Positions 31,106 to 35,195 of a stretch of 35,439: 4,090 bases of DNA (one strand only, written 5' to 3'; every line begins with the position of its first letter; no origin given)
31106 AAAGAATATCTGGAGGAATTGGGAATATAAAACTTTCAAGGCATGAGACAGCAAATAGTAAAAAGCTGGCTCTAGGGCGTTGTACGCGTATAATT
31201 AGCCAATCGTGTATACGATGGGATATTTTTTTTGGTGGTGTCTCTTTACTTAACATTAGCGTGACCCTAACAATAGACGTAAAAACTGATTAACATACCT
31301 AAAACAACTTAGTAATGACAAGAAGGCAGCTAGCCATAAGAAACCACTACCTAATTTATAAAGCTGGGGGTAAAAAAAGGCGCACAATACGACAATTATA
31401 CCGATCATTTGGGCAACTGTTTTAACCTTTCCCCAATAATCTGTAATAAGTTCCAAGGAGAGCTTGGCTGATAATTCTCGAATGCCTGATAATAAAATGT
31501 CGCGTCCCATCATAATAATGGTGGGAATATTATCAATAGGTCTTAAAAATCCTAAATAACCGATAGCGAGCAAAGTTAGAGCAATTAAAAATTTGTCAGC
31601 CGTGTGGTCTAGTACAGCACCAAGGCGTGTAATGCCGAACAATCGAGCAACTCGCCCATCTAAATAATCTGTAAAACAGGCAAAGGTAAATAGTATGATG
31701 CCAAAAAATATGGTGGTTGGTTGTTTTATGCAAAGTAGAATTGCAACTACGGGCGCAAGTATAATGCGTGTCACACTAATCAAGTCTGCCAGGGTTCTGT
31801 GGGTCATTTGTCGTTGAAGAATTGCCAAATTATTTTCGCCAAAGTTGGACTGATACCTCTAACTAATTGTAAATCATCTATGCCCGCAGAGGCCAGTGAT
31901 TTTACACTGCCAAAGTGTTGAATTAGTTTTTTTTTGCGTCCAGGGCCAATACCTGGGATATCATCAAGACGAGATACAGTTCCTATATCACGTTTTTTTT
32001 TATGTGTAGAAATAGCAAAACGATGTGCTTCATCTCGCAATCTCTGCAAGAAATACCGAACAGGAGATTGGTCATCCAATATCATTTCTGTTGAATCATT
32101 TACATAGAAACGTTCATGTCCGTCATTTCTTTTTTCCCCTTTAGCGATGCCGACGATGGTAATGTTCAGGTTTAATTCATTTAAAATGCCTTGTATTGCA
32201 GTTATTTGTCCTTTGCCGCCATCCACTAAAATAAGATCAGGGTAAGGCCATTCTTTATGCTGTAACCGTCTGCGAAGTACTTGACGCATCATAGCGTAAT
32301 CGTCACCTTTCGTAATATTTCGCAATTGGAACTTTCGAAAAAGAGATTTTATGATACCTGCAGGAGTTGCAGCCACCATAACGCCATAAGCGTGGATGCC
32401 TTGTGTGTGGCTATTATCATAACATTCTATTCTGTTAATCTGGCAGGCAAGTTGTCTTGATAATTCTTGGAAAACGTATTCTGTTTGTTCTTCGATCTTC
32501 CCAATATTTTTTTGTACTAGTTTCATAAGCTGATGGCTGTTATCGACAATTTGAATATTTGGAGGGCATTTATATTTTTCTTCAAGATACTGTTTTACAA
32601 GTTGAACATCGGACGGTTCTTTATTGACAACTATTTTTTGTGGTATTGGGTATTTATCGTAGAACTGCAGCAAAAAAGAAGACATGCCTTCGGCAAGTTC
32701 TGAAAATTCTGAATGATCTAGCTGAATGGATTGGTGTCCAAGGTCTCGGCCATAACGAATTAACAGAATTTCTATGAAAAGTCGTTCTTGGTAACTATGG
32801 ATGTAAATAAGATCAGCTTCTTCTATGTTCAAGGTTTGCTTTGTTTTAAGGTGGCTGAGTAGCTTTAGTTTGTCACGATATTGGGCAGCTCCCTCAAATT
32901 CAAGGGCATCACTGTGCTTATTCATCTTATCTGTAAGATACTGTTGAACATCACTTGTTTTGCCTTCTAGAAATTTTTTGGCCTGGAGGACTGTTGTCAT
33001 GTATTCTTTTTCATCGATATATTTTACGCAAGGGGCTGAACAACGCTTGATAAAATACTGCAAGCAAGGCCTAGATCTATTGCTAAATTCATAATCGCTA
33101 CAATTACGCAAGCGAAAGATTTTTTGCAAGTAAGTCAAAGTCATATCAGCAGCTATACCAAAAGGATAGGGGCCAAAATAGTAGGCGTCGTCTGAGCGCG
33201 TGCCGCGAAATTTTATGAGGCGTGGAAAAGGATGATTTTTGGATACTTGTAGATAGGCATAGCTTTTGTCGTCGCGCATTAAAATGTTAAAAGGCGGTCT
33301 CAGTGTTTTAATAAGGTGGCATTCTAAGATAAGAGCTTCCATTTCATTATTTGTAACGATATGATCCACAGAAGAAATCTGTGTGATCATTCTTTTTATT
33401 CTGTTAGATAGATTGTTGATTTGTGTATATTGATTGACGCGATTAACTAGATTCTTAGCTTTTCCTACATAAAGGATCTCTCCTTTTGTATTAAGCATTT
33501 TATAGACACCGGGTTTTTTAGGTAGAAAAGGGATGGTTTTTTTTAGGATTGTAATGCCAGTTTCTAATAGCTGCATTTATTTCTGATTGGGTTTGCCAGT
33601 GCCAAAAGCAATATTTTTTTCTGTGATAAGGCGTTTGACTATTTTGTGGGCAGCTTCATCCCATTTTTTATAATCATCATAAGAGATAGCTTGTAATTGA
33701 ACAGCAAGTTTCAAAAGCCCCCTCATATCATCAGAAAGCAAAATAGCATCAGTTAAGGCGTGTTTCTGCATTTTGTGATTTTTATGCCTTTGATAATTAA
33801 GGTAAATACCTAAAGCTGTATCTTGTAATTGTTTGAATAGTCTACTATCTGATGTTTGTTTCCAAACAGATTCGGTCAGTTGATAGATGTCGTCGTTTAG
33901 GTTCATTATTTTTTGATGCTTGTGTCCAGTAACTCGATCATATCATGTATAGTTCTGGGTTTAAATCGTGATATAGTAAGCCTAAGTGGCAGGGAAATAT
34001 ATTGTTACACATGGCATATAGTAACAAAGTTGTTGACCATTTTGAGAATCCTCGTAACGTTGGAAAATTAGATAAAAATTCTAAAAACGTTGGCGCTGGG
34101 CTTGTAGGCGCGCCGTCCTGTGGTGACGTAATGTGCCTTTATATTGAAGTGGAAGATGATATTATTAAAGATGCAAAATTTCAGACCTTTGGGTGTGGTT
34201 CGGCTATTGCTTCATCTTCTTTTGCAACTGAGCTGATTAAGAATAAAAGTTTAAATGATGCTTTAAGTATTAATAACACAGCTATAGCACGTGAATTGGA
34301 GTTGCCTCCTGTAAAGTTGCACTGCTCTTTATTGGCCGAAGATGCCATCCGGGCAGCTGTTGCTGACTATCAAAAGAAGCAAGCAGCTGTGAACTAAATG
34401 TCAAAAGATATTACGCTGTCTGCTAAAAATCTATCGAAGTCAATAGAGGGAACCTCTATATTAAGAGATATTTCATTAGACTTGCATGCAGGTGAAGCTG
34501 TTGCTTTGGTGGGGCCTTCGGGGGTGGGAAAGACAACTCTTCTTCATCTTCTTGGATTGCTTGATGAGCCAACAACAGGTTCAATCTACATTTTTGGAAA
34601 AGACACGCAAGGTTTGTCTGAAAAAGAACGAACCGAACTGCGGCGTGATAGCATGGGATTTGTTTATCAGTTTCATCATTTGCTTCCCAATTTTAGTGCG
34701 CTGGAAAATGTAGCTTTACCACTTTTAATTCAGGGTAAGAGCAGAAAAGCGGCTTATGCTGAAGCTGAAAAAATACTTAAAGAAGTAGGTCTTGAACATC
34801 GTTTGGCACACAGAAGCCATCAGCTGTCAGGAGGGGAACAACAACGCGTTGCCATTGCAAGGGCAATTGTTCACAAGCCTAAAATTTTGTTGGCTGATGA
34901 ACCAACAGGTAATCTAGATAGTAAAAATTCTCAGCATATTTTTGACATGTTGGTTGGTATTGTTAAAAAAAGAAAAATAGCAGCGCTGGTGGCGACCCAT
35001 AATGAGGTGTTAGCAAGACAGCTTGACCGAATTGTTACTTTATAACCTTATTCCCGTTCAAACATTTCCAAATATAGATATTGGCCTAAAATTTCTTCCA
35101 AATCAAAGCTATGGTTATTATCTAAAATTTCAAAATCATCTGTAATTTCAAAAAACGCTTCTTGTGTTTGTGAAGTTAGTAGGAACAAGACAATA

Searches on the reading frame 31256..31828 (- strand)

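Call 48: search_protein_families(library=pfam, proteins=[window:31256-31828:-], max_evalue=0.001)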
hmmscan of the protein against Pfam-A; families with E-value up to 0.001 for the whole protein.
window:31256-31828:- (190 aa): 1 family
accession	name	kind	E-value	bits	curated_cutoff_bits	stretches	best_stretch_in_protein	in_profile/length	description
PF01066.26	CDP-OH_P_transf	-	2.8e-26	93.2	22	1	12-172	2-151/152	CDP-alcohol phosphatidyltransferase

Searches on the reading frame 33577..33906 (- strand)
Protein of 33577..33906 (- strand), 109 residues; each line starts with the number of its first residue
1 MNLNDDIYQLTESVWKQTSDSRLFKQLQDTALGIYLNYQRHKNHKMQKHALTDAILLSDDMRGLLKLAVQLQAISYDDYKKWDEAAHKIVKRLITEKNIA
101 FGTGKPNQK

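Call 48: search_protein_families(library=pfam, proteins=[window:33577-33906:-], max_evalue=0.001)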
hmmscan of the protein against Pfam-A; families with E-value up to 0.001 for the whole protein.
window:33577-33906:- (109 aa): 1 family
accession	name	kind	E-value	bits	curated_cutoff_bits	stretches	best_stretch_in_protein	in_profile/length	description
PF05635.17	23S_rRNA_IVP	-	4.3e-05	24.1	33.8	1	1-94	10-105/106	23S rRNA-intervening sequence protein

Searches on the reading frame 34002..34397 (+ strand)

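Call 48: search_protein_families(library=pfam, proteins=[window:34002-34397:+], max_evalue=0.001)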
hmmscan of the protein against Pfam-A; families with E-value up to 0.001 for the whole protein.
window:34002-34397:+ (131 aa): 1 family
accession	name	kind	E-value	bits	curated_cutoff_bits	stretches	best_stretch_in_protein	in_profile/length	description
PF01592.21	NifU_N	-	2.6e-49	167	22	1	5-128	1-125/127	NifU-like N terminal domain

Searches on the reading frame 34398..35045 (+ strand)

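Call 48: search_protein_families(library=pfam, proteins=[window:34398-35045:+], max_evalue=0.001)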
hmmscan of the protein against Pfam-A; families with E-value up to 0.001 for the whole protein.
window:34398-35045:+ (215 aa): 3 families
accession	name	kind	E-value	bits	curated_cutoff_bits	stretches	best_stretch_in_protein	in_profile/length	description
PF00005.33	ABC_tran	-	1.1e-36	126.9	25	1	22-170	1-136/137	ABC transporter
PF13304.12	AAA_21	-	1.3e-06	29.2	27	0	36-78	3-62/304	AAA domain, putative AbiEii toxin, Type IV TA system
PF02463.25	SMC_N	-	0.00014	21.8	40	0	116-213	116-209/220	RecF/RecN/SMC N terminal domain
